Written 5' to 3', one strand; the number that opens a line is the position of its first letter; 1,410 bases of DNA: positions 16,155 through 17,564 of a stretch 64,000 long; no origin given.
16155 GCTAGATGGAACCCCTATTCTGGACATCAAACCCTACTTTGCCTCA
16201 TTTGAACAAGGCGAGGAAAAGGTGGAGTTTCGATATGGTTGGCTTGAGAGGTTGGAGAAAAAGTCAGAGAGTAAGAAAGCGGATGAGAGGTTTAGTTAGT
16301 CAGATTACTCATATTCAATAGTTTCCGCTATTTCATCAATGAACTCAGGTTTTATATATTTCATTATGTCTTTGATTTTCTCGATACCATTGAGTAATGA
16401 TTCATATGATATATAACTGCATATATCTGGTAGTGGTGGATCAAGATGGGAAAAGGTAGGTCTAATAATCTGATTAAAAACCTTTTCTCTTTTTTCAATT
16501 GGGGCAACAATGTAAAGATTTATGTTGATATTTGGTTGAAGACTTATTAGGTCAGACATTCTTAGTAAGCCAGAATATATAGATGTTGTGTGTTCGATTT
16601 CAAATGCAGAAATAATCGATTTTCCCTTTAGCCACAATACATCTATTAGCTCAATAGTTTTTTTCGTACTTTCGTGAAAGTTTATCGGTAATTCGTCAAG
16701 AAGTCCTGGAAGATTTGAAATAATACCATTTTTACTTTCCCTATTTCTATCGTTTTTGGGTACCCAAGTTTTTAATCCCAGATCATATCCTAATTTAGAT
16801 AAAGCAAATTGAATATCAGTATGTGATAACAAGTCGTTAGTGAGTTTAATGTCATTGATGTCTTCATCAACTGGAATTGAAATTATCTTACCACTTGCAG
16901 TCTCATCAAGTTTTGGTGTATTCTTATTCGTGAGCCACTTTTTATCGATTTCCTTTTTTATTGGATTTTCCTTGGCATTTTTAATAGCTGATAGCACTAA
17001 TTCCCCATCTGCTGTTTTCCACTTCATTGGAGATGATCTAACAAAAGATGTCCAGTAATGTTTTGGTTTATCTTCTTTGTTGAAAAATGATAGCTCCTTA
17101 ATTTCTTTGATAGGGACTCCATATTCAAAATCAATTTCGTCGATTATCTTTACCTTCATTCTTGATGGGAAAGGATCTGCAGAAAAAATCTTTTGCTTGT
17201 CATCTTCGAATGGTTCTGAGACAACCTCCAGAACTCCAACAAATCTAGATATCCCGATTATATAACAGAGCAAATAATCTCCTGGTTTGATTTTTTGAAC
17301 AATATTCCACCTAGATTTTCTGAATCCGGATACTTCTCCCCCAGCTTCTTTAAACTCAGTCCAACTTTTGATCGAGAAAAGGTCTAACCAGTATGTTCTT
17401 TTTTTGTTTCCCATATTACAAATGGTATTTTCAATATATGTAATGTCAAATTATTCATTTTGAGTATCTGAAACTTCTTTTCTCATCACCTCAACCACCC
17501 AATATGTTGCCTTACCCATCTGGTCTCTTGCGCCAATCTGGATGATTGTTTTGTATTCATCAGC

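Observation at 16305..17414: EVE (PUA-like) modified-base-reader domain fused to an uncharacterised C-terminal domain: possible type IV (modification-dependent) restriction-like protein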

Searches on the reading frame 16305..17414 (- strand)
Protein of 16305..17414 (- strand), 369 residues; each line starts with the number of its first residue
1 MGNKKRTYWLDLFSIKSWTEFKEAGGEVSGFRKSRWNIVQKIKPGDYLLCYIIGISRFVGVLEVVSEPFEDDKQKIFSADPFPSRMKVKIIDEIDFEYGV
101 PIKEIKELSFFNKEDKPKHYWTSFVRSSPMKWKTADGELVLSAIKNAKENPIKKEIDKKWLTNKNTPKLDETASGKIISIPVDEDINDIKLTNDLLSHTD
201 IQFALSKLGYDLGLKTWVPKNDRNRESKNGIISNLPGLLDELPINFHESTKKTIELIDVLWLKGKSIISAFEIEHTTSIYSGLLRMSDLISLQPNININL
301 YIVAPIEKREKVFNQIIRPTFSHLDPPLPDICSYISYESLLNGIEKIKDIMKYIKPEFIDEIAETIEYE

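Call 3: search_protein_families(library=pfam, proteins=[window:16305-17414:-], max_evalue=10)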
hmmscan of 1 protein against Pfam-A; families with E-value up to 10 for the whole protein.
window:16305-17414:- (369 aa): 2 families
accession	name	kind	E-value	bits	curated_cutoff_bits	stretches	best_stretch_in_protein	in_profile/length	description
PF01878.24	EVE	-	3.1e-08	34.2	23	1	8-112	2-119/145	EVE domain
PF10539.14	Dev_Cell_Death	-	0.039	14.2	27.8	1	26-93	18-87/126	Development and cell death domain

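Call 4: search_protein_families(library=ncbifam, proteins=[window:16305-17414:-], max_evalue=10)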
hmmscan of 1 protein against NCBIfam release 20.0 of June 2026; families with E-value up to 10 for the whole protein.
window:16305-17414:- (369 aa): 3 families
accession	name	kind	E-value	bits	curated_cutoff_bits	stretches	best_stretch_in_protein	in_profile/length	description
NF002008.0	PRK00809.1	subfamily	3e-11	43.2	139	1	7-131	2-131/146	hypothetical protein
NF049883.1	resolv_YneB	equivalog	0.058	12.8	175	1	146-213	132-197/211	YneB family resolvase-like protein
NF003097.0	PRK04019.1-4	equivalog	0.11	11.6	547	1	142-203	217-278/353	50S ribosomal protein L10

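Call 5: search_protein_families(library=padloc, proteins=[window:16305-17414:-], max_evalue=10)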
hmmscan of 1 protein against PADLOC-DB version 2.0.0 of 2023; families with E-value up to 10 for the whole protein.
window:16305-17414:- (369 aa): 1 family
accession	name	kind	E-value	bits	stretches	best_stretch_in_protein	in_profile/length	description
PDLC03534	REase_II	-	2e-20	71.2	1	176-363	159-346/351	Type II restriction enzyme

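Call 6: search_solved_structures(query=window:16305-17414:-, max_evalue=10, show_alignments=3)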
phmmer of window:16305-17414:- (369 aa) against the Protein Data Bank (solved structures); distinct sequences matched with E-value up to 10: 6.
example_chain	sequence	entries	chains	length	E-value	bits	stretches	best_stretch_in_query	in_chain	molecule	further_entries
1wmm_A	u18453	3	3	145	2.5e-05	26.6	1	7-129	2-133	Hypothetical UPF0310 protein PH1033 | UPF0310 protein PH1033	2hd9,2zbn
7pu5_A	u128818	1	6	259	1.2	11.3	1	76-134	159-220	Non-POU domain-containing octamer-binding protein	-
7lrq_B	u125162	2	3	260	1.2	11.2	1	76-134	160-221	Non-POU domain-containing octamer-binding protein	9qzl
9qxz_A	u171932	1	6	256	1.2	11.2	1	76-134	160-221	Non-POU domain-containing octamer-binding protein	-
3sde_B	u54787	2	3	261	1.2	11.2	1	76-134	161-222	Non-POU domain-containing octamer-binding protein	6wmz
5ifm_A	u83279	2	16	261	1.2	11.2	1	76-134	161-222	Non-POU domain-containing octamer-binding protein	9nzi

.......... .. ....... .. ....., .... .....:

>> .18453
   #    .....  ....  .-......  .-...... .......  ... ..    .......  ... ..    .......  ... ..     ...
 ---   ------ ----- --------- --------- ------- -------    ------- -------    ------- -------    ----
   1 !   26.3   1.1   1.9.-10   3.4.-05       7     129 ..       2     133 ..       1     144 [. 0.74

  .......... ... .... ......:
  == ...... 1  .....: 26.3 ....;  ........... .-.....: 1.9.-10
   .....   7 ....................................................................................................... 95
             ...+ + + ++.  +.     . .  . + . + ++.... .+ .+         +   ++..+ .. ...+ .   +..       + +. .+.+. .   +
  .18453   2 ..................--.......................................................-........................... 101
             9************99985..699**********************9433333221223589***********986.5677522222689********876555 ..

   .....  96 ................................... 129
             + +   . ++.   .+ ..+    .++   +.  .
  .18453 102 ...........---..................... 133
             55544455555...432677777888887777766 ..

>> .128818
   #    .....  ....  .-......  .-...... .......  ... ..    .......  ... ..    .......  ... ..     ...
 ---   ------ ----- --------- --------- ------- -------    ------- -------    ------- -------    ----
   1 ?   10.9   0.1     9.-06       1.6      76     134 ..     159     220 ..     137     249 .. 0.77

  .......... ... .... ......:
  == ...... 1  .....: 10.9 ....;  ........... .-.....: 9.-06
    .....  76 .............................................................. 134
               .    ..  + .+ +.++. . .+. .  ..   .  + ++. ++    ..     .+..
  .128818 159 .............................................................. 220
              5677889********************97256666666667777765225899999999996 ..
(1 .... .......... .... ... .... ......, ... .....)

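Call 7: find_homologous_proteins(query=window:16305-17414:-, max_evalue=0.001)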
Query window:16305-17414:- (369 aa): 4358 proteins with E <= 0.001 among 7745 candidates; the best 120 are listed.
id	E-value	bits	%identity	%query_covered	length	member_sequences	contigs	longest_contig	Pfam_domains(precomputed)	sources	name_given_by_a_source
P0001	1.9e-243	825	100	100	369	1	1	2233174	PF01878.25,PF27126.1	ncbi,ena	-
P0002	3.2e-162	558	67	100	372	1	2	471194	PF01878.25,PF27126.1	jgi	jgi:predicted RNA-binding protein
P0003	9.2e-148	510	62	100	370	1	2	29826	PF01878.25,PF27126.1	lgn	-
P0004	2.4e-122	427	53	96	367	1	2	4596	PF01878.25,PF27126.1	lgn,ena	-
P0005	2.9e-122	426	53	96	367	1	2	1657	PF01878.25,PF27126.1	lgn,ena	-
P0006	5.6e-122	425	53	96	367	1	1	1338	PF01878.25,PF27126.1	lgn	-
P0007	1.3e-121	424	53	96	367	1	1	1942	PF01878.25,PF27126.1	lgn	-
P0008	2.5e-121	423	53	96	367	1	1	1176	PF01878.25,PF27126.1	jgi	-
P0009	3.2e-121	423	53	96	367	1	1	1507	PF01878.25,PF27126.1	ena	-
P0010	3.9e-121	423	53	96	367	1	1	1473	PF01878.25,PF27126.1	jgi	-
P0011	4.3e-121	422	52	96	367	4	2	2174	PF01878.25,PF27126.1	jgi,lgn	jgi:predicted RNA-binding protein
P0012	1.6e-118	414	54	100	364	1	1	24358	PF01878.25,PF27126.1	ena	-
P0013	1.9e-118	414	54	99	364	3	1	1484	PF01878.25,PF27126.1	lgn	-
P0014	2.4e-118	413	54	96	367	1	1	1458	PF01878.25,PF27126.1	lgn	-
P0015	3.8e-118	413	54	99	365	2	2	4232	PF01878.25,PF27126.1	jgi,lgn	jgi:predicted RNA-binding protein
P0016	6.3e-118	412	53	98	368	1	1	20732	PF01878.25,PF27126.1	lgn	-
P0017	8.5e-118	412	52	99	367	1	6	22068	PF27126.1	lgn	-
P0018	1.3e-117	411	53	96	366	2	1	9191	PF01878.25,PF27126.1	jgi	-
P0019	1.5e-117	411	52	99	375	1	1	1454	PF01878.25,PF27126.1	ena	-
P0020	6.6e-117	409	52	99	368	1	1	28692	PF27126.1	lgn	-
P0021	7.0e-117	409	52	99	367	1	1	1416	PF01878.25,PF27126.1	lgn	-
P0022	1.6e-116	407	52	99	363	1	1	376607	PF27126.1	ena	-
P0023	3.1e-116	407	51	99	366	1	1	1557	PF27126.1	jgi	jgi:hypothetical protein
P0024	3.4e-116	406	50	96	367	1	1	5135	PF01878.25,PF27126.1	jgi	-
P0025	4.3e-116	406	52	99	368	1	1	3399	PF01878.25,PF27126.1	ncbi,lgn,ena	-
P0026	7.8e-116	405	50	98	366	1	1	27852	PF01878.25,PF27126.1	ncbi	ncbi:EVE domain-containing protein [Gemmatimonadota bacterium]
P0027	8.1e-116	405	52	99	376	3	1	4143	PF01878.25,PF27126.1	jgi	-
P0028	1.1e-115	405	53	99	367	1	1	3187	PF01878.25,PF27126.1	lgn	-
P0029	1.3e-115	404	51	99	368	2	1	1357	PF01878.25,PF27126.1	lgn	-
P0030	1.7e-115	404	53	98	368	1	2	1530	PF01878.25,PF27126.1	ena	-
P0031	1.7e-115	404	51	99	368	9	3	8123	PF01878.25,PF27126.1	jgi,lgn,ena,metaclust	metaclust:\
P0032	3.1e-115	403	51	96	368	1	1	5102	PF01878.25,PF27126.1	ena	-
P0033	4.7e-115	403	52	99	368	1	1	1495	PF01878.25,PF27126.1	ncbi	-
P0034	6.1e-115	402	52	98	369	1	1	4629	PF01878.25,PF27126.1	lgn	-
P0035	6.9e-115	402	51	99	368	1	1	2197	PF01878.25,PF27126.1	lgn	-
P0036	7.5e-115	402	50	96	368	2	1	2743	PF01878.25,PF27126.1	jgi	jgi:predicted RNA-binding protein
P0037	7.9e-115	402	52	99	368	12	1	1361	PF01878.25,PF27126.1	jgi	-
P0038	1.3e-114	401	50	99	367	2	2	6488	PF27126.1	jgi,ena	-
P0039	1.3e-114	401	51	99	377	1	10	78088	PF01878.25,PF27126.1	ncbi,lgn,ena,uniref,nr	ncbi:EVE domain-containing protein [uncultured Methanobacterium sp.]|uniref:EVE domain-containing pr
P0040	1.8e-114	401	50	99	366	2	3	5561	PF27126.1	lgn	-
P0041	3.8e-114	400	49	100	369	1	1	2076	PF01878.25,PF27126.1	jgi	jgi:hypothetical protein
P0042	7.0e-114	399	51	96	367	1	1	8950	PF01878.25,PF27126.1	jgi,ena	-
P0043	8.7e-114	398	52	99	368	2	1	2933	PF27126.1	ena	-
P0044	9.7e-114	398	53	98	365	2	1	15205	PF01878.25,PF27126.1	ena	-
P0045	1.0e-113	398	50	96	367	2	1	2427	PF01878.25,PF27126.1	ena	-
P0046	1.1e-113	398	50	99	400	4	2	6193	PF01878.25,PF27126.1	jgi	jgi:hypothetical protein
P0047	1.1e-113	398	51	96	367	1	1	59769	PF27126.1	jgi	jgi:predicted RNA-binding protein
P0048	1.2e-113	398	50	99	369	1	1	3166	PF01878.25,PF27126.1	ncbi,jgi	jgi:hypothetical protein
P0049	1.3e-113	398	51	96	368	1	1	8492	PF01878.25,PF27126.1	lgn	-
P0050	1.3e-113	398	49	99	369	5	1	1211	PF01878.25,PF27126.1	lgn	-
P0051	1.3e-113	398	49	100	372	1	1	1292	PF01878.25,PF27126.1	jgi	jgi:predicted RNA-binding protein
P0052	1.3e-113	398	50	99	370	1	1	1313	PF01878.25,PF27126.1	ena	-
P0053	1.3e-113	398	51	99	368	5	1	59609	PF01878.25,PF27126.1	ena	-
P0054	1.9e-113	397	50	96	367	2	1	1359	PF01878.25,PF27126.1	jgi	-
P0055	1.9e-113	397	49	99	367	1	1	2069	PF01878.25,PF27126.1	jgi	jgi:hypothetical protein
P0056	2.2e-113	397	50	96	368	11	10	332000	PF01878.25,PF27126.1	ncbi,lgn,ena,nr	ncbi:MAG: EVE domain-containing protein [Smithella sp.]|nr:EVE domain-containing protein [Smithella 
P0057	2.4e-113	397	50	96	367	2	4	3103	PF01878.25,PF27126.1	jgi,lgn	-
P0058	2.7e-113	397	51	96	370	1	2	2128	PF27126.1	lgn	-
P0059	3.3e-113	397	51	99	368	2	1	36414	PF27126.1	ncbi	-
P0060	4.3e-113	396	51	96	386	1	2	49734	PF01878.25,PF27126.1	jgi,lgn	jgi:predicted RNA-binding protein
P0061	4.4e-113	396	52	96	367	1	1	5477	PF01878.25,PF27126.1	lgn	-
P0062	4.8e-113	396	51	99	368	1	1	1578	PF27126.1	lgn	-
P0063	5.0e-113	396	50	99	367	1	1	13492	PF01878.25,PF27126.1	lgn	-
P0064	5.8e-113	396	50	99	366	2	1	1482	PF01878.25,PF27126.1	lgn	-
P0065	6.5e-113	396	49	99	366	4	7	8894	PF01878.25,PF27126.1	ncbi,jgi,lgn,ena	-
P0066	8.3e-113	395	52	99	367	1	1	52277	PF01878.25,PF27126.1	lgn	-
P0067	8.9e-113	395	51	99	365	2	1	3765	PF01878.25,PF27126.1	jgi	jgi:hypothetical protein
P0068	1.0e-112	395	49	99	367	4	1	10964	PF01878.25,PF27126.1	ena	-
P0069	1.2e-112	395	49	99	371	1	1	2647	PF01878.25,PF27126.1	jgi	jgi:hypothetical protein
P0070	1.3e-112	395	50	99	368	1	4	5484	PF01878.25,PF27126.1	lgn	-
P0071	1.4e-112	395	49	99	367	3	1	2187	PF01878.25,PF27126.1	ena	-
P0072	1.5e-112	394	51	96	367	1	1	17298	PF01878.25,PF27126.1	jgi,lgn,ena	-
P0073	1.6e-112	394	51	99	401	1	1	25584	PF01878.25,PF27126.1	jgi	jgi:predicted RNA-binding protein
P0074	1.6e-112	394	50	98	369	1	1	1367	PF01878.25,PF27126.1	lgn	-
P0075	1.7e-112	394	52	99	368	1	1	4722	PF01878.25,PF27126.1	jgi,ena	-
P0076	1.9e-112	394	50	99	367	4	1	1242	PF01878.25,PF27126.1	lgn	-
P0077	2.3e-112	394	51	98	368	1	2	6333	PF01878.25,PF27126.1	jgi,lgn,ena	-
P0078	2.3e-112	394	50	99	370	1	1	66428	PF27126.1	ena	-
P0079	2.7e-112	394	50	99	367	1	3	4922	PF01878.25,PF27126.1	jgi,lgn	-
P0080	2.7e-112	394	48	99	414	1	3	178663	PF01878.25,PF27126.1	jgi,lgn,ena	-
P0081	3.3e-112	393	50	99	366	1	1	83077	PF01878.25,PF27126.1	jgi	-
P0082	3.6e-112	393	51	96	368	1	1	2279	PF01878.25,PF27126.1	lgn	-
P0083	3.6e-112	393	50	99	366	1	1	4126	PF27126.1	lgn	-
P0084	3.9e-112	393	51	96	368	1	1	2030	PF01878.25,PF27126.1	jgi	jgi:putative lipoic acid-binding regulatory protein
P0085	4.9e-112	393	49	100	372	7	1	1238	PF01878.25,PF27126.1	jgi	jgi:predicted RNA-binding protein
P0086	5.1e-112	393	50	99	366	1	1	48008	PF01878.25,PF27126.1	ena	-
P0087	5.3e-112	393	50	99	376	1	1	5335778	PF27126.1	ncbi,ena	-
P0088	5.5e-112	393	49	96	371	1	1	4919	PF27126.1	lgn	-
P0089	5.6e-112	393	50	96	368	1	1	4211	PF01878.25,PF27126.1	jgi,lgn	jgi:predicted RNA-binding protein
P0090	6.2e-112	392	49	98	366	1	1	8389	PF01878.25,PF27126.1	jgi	jgi:predicted RNA-binding protein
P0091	7.6e-112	392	49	98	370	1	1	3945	PF01878.25,PF27126.1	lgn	-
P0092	7.6e-112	392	51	99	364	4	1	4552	PF01878.25,PF27126.1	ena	-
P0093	8.1e-112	392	50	99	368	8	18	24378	PF27126.1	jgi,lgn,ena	-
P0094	8.9e-112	392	50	98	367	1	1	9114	PF01878.25,PF27126.1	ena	-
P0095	9.5e-112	392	50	96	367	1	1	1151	PF27126.1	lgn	-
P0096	1.1e-111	392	49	99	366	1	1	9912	PF01878.25,PF27126.1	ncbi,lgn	-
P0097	1.2e-111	391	48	99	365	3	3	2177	PF01878.25,PF27126.1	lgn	-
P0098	1.3e-111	391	48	99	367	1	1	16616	PF01878.25,PF27126.1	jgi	-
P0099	1.4e-111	391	49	99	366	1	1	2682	PF01878.25,PF27126.1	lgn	-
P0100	1.4e-111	391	50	96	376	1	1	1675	PF27126.1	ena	-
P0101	1.4e-111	391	51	97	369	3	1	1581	PF27126.1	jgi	jgi:hypothetical protein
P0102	1.5e-111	391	50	99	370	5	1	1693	PF01878.25,PF27126.1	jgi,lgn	-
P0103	1.5e-111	391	51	98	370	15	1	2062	PF01878.25,PF27126.1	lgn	-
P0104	1.6e-111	391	49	99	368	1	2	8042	PF01878.25,PF27126.1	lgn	-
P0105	1.6e-111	391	51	98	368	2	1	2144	PF01878.25,PF27126.1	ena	-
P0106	1.7e-111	391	50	98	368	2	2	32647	PF01878.25,PF27126.1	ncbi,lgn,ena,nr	ncbi:MAG: hypothetical protein A2Y53_08575 [Chloroflexi bacterium RBG_16_47_49]|nr:MAG: hypothetical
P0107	1.8e-111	391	51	99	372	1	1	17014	PF01878.25,PF27126.1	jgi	jgi:EVE domain-containing protein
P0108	1.9e-111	391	48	99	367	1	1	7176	PF27126.1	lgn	-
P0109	1.9e-111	391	50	99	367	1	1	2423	PF01878.25,PF27126.1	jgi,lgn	jgi:hypothetical protein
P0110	2.2e-111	391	51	98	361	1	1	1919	PF01878.25,PF27126.1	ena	-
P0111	2.6e-111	390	50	98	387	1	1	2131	PF27126.1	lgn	-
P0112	2.8e-111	390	48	99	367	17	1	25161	PF27126.1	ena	-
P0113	2.8e-111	390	51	99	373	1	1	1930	PF01878.25,PF27126.1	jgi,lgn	jgi:hypothetical protein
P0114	2.9e-111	390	50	96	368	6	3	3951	PF01878.25,PF27126.1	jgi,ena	-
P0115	2.9e-111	390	50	96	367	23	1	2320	PF27126.1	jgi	jgi:hypothetical protein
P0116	3.0e-111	390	51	99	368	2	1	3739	PF01878.25,PF27126.1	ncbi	ncbi:MAG: EVE domain-containing protein, partial [Syntrophobacteraceae bacterium]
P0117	3.2e-111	390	50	99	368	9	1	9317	PF01878.25,PF27126.1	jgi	jgi:predicted RNA-binding protein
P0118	3.3e-111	390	50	98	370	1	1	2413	PF27126.1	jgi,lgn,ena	-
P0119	4.0e-111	390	49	98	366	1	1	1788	PF01878.25,PF27126.1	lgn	-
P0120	4.3e-111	390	51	99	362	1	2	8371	PF01878.25,PF27126.1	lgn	-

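Call 8: search_protein_families(library=phrogs, proteins=[window:16305-17414:-], max_evalue=1)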
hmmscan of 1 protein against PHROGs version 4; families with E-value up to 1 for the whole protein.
window:16305-17414:- (369 aa): 0 families

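Call 9: find_encoding_contigs(protein=P0001, flank=8000, max_places=3)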
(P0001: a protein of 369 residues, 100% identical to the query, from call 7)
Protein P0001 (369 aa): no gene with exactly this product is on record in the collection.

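Call 12: find_encoding_contigs(protein=P0002, flank=8000, max_places=2)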
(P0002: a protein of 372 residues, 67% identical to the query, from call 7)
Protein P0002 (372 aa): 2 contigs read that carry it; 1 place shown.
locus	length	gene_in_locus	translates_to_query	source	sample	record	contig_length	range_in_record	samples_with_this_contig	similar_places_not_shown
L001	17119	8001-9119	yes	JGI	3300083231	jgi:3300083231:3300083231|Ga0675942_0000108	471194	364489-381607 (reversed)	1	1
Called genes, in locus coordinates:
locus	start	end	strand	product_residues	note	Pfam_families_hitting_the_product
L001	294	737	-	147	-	PF01381:HTH_3 (weak)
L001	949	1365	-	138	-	-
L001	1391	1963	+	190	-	PF02572:CobA_CobO_BtuR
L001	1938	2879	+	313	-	PF03308:MeaB, PF24883:NPHP3_N (weak), PF02492:cobW (faint), PF03266:NTPase_1 (faint)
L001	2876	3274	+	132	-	PF02310:B12-binding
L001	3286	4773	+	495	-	PF01293:PEPCK_ATP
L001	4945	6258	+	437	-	PF08245:Mur_ligase_M, PF02875:Mur_ligase_C, PF27239:FOL3_C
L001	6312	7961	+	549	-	-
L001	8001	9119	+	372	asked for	PF01878:EVE, PF27126:NmeDI_C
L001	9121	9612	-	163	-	PF01980:TrmO_N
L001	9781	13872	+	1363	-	PF07833:Cu_amine_oxidN1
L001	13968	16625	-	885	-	PF13360:PQQ_2 (faint), PF13570:Beta-prop_ACSF4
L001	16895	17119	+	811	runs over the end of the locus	PF18984:DUF5717_N (faint), PF07833:Cu_amine_oxidN1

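Call 13: find_encoding_contigs(protein=P0087, flank=8000, max_places=2)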
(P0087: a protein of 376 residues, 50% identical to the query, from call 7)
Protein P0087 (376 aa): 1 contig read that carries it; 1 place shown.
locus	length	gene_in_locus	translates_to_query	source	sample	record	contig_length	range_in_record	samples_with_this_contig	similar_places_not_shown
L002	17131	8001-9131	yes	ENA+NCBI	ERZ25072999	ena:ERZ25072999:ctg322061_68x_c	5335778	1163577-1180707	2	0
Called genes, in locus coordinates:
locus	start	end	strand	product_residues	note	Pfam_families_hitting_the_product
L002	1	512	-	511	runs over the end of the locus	PF00078:RVT_1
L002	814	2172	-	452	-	PF07508:Recombinase (weak)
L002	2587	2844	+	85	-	-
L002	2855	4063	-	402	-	PF10412:TrwB_AAD_bind (faint), PF01935:DUF87 (weak)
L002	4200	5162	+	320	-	PF06067:DUF932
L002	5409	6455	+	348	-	-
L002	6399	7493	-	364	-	PF00145:DNA_methylase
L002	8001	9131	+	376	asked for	PF27126:NmeDI_C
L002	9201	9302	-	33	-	-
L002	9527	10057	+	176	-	-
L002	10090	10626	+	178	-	-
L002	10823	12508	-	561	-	-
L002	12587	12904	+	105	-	-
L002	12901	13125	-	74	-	-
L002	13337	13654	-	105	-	-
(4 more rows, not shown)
